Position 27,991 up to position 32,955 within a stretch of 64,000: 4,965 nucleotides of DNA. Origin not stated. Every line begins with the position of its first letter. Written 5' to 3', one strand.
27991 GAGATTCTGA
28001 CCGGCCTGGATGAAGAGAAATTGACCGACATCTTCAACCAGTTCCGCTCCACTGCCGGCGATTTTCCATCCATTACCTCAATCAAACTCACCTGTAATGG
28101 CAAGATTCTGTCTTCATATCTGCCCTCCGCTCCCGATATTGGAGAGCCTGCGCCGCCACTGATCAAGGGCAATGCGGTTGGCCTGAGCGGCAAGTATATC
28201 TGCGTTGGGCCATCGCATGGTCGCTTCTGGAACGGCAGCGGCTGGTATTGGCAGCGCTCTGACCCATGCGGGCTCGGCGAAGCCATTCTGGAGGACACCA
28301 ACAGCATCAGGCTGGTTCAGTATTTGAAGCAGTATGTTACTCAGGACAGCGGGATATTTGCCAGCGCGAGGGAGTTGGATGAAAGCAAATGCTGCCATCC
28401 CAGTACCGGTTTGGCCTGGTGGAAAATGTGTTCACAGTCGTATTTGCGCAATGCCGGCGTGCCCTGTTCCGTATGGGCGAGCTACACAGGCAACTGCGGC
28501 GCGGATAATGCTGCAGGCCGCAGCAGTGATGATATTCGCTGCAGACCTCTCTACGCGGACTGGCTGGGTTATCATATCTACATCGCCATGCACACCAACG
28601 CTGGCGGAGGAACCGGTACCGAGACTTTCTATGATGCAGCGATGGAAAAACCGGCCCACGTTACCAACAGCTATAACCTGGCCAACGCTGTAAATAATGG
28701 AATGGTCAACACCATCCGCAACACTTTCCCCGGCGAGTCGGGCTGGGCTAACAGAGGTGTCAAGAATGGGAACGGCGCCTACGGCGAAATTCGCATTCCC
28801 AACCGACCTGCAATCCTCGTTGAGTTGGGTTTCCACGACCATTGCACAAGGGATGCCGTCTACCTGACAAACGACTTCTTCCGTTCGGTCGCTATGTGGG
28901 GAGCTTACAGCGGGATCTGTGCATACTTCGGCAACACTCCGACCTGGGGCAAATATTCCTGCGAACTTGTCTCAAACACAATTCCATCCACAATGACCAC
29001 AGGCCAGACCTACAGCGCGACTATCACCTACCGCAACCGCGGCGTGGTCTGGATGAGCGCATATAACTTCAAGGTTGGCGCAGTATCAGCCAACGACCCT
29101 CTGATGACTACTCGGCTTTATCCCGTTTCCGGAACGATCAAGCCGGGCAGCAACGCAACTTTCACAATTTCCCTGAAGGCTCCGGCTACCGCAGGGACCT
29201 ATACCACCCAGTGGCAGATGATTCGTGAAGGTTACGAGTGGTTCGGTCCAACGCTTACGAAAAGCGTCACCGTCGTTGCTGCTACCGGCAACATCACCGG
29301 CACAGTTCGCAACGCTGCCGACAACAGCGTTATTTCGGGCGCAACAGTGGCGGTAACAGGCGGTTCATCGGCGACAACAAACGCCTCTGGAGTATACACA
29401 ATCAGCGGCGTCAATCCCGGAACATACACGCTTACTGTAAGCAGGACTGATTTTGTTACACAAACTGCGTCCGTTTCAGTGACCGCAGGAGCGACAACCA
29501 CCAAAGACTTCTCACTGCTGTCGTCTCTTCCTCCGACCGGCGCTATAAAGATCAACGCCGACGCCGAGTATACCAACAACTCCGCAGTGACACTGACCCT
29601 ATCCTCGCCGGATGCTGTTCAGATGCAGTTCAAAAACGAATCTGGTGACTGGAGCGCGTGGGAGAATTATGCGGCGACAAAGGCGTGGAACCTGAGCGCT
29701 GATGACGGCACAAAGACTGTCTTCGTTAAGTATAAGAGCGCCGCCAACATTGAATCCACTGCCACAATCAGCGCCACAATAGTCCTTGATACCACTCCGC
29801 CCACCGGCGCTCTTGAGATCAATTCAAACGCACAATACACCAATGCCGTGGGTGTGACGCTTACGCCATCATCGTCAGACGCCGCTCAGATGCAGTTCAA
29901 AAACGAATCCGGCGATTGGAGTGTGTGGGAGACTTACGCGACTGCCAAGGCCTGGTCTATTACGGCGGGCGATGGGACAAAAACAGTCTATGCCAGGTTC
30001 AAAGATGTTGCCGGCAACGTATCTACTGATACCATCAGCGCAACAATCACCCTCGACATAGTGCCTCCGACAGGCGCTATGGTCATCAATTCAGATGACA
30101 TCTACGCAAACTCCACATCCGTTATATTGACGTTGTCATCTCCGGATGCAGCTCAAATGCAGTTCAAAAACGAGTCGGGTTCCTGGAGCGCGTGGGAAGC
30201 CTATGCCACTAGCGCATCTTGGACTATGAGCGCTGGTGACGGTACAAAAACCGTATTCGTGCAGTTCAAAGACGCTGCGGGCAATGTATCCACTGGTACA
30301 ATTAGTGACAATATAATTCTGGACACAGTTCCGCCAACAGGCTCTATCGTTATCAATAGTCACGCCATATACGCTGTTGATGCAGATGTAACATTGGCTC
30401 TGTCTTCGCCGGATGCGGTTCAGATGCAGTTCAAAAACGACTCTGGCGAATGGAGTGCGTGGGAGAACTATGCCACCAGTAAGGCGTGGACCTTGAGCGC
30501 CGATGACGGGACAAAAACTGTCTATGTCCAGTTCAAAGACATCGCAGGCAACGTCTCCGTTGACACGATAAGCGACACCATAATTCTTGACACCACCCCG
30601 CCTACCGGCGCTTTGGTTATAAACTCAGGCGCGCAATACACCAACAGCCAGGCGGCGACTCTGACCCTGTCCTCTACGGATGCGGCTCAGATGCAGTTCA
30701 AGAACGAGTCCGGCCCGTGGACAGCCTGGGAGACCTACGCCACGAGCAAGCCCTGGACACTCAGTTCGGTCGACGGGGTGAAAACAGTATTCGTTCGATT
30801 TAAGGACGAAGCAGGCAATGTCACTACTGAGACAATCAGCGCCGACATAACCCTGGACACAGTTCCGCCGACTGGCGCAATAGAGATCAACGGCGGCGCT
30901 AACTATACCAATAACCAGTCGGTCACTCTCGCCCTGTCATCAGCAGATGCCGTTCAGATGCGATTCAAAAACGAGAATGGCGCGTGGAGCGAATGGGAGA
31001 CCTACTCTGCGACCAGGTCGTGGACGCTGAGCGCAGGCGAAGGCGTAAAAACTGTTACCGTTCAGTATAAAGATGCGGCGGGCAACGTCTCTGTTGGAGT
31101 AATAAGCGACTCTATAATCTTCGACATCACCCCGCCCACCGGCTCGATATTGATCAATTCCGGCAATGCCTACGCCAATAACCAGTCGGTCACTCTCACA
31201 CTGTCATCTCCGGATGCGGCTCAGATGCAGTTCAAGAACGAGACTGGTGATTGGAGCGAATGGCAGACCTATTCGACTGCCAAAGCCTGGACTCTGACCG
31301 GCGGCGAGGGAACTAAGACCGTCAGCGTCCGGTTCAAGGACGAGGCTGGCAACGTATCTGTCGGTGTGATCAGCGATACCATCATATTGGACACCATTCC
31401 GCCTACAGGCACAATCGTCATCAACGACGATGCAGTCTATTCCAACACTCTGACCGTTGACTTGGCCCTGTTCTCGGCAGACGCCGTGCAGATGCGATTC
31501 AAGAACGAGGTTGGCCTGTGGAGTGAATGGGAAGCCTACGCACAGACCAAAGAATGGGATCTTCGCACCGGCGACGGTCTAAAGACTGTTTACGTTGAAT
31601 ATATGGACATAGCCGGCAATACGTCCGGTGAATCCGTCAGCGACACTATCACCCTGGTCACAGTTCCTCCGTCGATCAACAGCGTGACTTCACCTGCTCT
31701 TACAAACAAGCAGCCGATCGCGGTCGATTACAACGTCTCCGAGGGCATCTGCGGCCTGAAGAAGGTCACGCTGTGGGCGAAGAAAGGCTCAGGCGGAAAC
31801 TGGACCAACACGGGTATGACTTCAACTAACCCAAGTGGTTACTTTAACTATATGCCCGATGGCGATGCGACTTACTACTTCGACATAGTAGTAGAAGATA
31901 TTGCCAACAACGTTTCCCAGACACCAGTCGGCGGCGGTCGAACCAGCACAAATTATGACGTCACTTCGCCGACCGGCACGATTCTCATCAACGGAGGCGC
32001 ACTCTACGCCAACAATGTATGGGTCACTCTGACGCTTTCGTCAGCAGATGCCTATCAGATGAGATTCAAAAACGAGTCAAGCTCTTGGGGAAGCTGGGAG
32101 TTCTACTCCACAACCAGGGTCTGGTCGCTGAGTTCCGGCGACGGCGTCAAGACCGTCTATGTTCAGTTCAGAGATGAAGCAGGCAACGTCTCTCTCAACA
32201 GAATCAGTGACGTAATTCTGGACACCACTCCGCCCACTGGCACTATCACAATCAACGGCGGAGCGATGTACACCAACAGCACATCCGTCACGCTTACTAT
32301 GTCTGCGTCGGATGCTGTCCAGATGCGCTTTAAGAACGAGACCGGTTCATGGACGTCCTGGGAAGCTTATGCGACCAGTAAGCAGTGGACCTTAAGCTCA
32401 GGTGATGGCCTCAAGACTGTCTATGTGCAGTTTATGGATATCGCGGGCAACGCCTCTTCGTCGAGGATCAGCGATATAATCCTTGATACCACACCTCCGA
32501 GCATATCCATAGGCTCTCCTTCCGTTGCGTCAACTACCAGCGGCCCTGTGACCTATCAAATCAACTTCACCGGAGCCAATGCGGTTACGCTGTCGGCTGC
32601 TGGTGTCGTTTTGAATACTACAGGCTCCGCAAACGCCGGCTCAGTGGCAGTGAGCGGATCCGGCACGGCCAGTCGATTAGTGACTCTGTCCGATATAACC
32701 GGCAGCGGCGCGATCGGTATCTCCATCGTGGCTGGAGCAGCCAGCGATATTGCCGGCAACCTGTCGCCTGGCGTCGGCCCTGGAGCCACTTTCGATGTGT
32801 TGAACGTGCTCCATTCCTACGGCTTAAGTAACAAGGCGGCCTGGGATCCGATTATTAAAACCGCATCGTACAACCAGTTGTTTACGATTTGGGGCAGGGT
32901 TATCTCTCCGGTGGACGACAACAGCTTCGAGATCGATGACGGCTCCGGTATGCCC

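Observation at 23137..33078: Tandem pair of giant secreted multidomain peptidoglycan-amidase proteins sharing a C-terminal OB-fold-like module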

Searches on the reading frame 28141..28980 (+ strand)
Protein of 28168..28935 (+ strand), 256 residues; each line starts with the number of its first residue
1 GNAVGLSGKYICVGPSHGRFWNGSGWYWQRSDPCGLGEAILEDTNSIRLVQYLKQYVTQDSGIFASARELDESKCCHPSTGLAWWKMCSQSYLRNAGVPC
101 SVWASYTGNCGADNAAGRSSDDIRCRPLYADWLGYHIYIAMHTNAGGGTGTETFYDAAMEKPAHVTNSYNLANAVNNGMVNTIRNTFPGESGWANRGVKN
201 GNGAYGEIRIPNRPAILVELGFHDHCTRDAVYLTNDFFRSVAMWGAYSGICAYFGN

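Call 48: search_solved_structures(query=window:28168-28935:+, max_evalue=1, show_alignments=3)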
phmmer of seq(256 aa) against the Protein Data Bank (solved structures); distinct sequences matched with E-value up to 1: 3.
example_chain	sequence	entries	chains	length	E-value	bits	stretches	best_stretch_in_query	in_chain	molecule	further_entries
1jwq_A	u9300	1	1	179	2.8e-06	30.5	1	123-253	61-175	N-ACETYLMURAMOYL-L-ALANINE AMIDASE CwlV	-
4rn7_A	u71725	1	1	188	0.48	13.3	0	172-254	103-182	N-acetylmuramoyl-L-alanine amidase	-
7rag_B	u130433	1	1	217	0.95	12.3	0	195-254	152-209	Germination-specific N-acetylmuramoyl-L-alanine amidase, Autolysin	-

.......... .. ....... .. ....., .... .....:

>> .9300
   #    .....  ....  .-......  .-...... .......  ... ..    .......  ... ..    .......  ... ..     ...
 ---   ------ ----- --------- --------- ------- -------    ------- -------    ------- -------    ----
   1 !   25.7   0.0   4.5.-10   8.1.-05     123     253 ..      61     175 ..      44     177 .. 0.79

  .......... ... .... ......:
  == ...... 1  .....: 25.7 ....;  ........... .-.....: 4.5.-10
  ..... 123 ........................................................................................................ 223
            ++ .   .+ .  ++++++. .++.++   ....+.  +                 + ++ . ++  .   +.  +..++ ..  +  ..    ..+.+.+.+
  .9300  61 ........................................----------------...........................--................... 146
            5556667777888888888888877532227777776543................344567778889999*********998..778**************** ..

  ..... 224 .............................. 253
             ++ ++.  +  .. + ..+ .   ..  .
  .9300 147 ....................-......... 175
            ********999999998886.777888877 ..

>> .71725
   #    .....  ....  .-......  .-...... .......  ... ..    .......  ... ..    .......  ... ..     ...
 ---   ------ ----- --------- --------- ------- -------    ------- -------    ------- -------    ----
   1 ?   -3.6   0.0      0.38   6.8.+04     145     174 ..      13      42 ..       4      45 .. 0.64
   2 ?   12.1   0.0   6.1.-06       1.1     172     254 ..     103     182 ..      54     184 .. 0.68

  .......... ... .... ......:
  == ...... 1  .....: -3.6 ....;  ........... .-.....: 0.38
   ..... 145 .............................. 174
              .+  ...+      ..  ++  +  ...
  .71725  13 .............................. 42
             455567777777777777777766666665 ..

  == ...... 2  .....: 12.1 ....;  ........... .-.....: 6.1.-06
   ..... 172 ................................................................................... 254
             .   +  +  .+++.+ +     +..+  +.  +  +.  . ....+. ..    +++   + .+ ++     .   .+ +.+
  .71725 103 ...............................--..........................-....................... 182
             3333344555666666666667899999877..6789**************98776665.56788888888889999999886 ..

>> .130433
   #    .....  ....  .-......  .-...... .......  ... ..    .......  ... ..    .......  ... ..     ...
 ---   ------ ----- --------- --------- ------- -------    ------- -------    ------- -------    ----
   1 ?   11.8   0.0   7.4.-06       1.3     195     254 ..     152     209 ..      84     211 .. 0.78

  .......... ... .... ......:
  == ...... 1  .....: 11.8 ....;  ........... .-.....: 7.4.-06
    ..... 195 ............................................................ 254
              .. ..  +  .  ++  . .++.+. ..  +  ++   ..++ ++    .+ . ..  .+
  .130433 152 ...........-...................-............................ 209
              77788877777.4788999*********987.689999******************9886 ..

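Call 91: search_solved_structures(query=A8, max_evalue=0.1, show_alignments=2)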
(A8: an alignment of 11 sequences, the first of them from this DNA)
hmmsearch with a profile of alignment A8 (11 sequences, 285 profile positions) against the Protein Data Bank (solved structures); distinct sequences matched with E-value up to 0.1: 8.
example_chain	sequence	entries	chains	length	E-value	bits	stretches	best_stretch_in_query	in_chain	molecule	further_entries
1jwq_A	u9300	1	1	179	9.5e-08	34.8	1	134-267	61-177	N-ACETYLMURAMOYL-L-ALANINE AMIDASE CwlV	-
7rag_B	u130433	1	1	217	2.8e-07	33.2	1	120-267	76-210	Germination-specific N-acetylmuramoyl-L-alanine amidase, Autolysin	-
4rn7_A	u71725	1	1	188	3.9e-07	32.8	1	133-266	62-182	N-acetylmuramoyl-L-alanine amidase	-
5j72_A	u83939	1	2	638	6.3e-06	28.8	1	141-241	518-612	Putative N-acetylmuramoyl-L-alanine amidase,autolysin cwp6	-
7tj4_B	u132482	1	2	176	2.7e-05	26.7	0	17-83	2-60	LytH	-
4bin_A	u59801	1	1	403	3.4e-05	26.4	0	180-271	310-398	N-ACETYLMURAMOYL-L-ALANINE AMIDASE AMIC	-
8c0j_A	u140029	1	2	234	0.0077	18.7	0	212-270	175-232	N-acetylmuramoyl-L-alanine amidase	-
8c2o_A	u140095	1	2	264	0.013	17.9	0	193-267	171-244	N-acetylmuramoyl-L-alanine amidase AmiA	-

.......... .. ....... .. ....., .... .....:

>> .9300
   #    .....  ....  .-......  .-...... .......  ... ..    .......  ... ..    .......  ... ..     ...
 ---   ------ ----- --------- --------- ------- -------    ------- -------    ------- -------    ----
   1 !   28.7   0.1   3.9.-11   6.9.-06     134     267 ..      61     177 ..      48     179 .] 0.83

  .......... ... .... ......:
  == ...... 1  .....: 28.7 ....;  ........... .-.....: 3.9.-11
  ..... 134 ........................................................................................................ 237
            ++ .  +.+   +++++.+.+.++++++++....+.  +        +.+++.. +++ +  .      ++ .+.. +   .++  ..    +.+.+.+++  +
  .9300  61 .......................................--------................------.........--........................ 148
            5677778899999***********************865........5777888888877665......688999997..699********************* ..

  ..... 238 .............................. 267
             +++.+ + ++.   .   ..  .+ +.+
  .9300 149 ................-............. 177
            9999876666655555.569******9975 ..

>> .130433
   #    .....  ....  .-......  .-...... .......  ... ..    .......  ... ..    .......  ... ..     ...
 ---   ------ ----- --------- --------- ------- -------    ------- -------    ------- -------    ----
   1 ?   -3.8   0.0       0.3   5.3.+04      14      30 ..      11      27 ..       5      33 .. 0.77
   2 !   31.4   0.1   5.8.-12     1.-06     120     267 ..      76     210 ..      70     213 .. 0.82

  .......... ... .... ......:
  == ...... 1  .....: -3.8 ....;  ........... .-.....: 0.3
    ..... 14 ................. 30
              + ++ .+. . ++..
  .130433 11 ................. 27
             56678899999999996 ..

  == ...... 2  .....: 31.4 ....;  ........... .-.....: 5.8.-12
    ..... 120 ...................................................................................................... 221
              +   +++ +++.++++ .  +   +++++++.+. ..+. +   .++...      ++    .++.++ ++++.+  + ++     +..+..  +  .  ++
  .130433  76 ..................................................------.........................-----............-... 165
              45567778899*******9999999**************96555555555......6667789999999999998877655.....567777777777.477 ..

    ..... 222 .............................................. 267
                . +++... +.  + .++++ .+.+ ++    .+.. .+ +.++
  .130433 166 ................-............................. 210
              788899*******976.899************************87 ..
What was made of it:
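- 28183..28935 (+): B Amidase_3 catalytic domain (aa 165-415) with a ~95-aa Cys-rich insert (aa ~203-296). His176, Glu201, His301 and Glu378 are invariant. Family profile vs CwlV 9.5e-8, CwlD 2.8e-7 and LytH N-terminal half 2.7e-5 (call 91).
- On Amidase_3 (PF01520): The N-terminal half is recovered by the family profile vs LytH and CwlD (call 91). His301 and Glu378 align to CwlV (calls 48, 91).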

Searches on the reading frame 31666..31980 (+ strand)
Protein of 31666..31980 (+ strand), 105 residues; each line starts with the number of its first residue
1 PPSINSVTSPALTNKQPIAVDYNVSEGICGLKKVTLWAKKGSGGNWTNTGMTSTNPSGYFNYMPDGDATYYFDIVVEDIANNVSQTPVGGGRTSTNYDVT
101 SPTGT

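Call 59: search_protein_families(library=pfam, proteins=[window:31666-31980:+], max_evalue=1)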
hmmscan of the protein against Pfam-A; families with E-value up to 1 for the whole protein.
seq(105 aa): 1 family
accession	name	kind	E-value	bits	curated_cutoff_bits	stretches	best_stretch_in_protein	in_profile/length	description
PF00993.25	MHC_II_alpha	-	0.025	14.7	23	1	52-74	12-34/81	Class II histocompatibility antigen, alpha domain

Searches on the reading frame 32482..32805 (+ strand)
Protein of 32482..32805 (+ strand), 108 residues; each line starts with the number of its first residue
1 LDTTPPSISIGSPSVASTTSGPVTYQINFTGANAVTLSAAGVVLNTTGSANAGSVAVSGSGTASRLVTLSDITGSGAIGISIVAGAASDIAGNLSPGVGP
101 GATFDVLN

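Call 59: search_protein_families(library=pfam, proteins=[window:32482-32805:+], max_evalue=1)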
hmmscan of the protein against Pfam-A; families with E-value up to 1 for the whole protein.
seq(108 aa): 1 family
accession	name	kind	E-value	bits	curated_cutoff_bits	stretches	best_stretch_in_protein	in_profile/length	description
PF02494.22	HYR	-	0.082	13.7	21.7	1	2-46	2-47/81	HYR domain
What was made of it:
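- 32494..32802 (+): B last Ig-like module (aa 1602-1704). Only a weak HYR hit (call 59).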
